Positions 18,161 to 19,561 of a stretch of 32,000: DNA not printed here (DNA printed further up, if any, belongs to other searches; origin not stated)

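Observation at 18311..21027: TIR / PP2C phosphatase / TniQ-like zinc-ribbon operon: a gene combination I cannot assign to any described defence system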

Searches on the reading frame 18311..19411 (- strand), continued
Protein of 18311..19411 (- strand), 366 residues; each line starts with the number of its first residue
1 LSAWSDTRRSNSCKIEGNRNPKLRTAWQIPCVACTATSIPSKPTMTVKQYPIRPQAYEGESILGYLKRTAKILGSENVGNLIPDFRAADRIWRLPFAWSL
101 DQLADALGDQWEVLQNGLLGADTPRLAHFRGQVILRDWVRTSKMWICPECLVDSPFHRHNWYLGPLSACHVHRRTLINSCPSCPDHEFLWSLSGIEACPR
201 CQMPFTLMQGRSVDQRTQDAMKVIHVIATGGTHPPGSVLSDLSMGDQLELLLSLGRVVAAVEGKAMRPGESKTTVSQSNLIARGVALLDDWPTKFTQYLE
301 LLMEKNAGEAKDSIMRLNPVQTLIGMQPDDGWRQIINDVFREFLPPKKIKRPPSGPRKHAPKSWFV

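Call 95: get_annotated_region(hit=H13, flank=5000)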
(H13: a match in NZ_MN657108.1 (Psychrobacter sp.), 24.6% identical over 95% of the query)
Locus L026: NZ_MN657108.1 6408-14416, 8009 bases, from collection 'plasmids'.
description: Psychrobacter sp. strain ANT_P48 plasmid pA48P5, complete sequence
organism: Psychrobacter sp. (NCBI taxid 56811)
taxonomy: Bacteria; Pseudomonadota; Gammaproteobacteria; Moraxellales; Moraxellaceae; Psychrobacter; Psychrobacter sp.
host: -; source: -; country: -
typing (MOB-suite, as given by PLSDB): non-mobilizable
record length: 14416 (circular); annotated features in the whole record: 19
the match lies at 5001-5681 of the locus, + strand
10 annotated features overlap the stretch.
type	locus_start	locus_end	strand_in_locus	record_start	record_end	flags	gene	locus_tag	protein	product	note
CDS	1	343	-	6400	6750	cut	-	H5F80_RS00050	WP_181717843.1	hypothetical protein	-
CDS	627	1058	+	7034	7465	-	-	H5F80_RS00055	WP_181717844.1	tetratricopeptide repeat protein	-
CDS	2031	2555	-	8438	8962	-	-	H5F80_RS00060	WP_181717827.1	hypothetical protein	-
CDS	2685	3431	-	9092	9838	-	-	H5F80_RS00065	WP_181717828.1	hypothetical protein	-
CDS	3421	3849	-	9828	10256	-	-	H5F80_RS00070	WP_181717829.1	helix-turn-helix domain-containing protein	-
CDS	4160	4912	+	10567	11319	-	-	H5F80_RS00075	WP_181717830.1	IS5 family transposase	-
CDS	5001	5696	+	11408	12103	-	-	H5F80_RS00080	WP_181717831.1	hypothetical protein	-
CDS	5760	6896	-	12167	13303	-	-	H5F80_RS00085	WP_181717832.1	relaxase/mobilization nuclease domain-containing protein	-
CDS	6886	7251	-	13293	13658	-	mobC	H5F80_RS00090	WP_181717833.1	plasmid mobilization relaxosome protein MobC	-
CDS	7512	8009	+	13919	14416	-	-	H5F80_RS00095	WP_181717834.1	lipopolysaccharide kinase InaA family protein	-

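Call 96: get_annotated_region(hit=H14, flank=5000)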
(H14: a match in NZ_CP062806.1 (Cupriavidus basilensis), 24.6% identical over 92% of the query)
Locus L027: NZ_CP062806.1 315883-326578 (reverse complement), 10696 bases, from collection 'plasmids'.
description: Cupriavidus basilensis strain DSM 11853 plasmid pRK1-2, complete sequence
organism: Cupriavidus basilensis (NCBI taxid 68895)
taxonomy: Bacteria; Pseudomonadota; Betaproteobacteria; Burkholderiales; Burkholderiaceae; Cupriavidus; Cupriavidus basilensis
host: -; source: Cell culture,Sediment of a freshwater pond enriched in a fixed-bed reactor with 2,6-dichlorophenol as sole ...; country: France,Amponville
typing (MOB-suite, as given by PLSDB): non-mobilizable
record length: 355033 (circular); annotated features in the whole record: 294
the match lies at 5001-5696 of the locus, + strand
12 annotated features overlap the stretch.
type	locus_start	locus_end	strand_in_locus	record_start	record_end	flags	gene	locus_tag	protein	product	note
CDS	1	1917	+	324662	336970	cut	-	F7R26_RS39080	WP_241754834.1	filamentous haemagglutinin family protein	-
CDS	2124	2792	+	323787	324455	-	-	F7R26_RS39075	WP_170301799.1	sigma-70 family RNA polymerase sigma factor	GO:0006352 - DNA-templated transcription initiation [Evidence IEA]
CDS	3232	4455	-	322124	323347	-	-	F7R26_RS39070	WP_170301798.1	substrate-binding domain-containing protein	-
CDS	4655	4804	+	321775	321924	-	-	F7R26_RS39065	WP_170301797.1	hypothetical protein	-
CDS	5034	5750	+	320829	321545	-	-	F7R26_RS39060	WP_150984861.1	hypothetical protein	-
CDS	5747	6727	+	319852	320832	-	gspK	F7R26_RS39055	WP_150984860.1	type II secretion system minor pseudopilin GspK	GO:0009306 - protein secretion [Evidence IEA]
CDS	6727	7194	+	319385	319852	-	-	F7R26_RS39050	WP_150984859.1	lytic transglycosylase domain-containing protein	-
CDS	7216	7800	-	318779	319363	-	gspM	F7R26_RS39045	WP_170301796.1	type II secretion system protein GspM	GO:0015628 - protein secretion by the type II secretion system [Evidence IEA]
CDS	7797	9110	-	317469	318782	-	gspL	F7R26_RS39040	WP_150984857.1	type II secretion system protein GspL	GO:0015628 - protein secretion by the type II secretion system [Evidence IEA]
CDS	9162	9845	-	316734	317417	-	-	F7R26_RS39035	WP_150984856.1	prepilin-type N-terminal cleavage/methylation domain-containing protein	-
CDS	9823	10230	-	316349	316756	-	gspI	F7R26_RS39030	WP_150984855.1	type II secretion system minor pseudopilin GspI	GO:0015628 - protein secretion by the type II secretion system [Evidence IEA]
CDS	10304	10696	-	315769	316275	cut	gspH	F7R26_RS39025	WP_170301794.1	type II secretion system minor pseudopilin GspH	GO:0015628 - protein secretion by the type II secretion system [Evidence IEA]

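Call 97: get_annotated_region(hit=H12, flank=5000)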
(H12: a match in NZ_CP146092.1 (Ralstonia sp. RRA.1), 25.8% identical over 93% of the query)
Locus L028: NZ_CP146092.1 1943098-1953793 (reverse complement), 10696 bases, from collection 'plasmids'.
description: Ralstonia sp. RRA.1 plasmid unnamed1, complete sequence
organism: Ralstonia sp. RRA.1 (NCBI taxid 3122075)
taxonomy: Bacteria; Pseudomonadota; Betaproteobacteria; Burkholderiales; Burkholderiaceae; Ralstonia; Ralstonia sp. RRA.1
host: -; source: -; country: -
typing (MOB-suite, as given by PLSDB): non-mobilizable
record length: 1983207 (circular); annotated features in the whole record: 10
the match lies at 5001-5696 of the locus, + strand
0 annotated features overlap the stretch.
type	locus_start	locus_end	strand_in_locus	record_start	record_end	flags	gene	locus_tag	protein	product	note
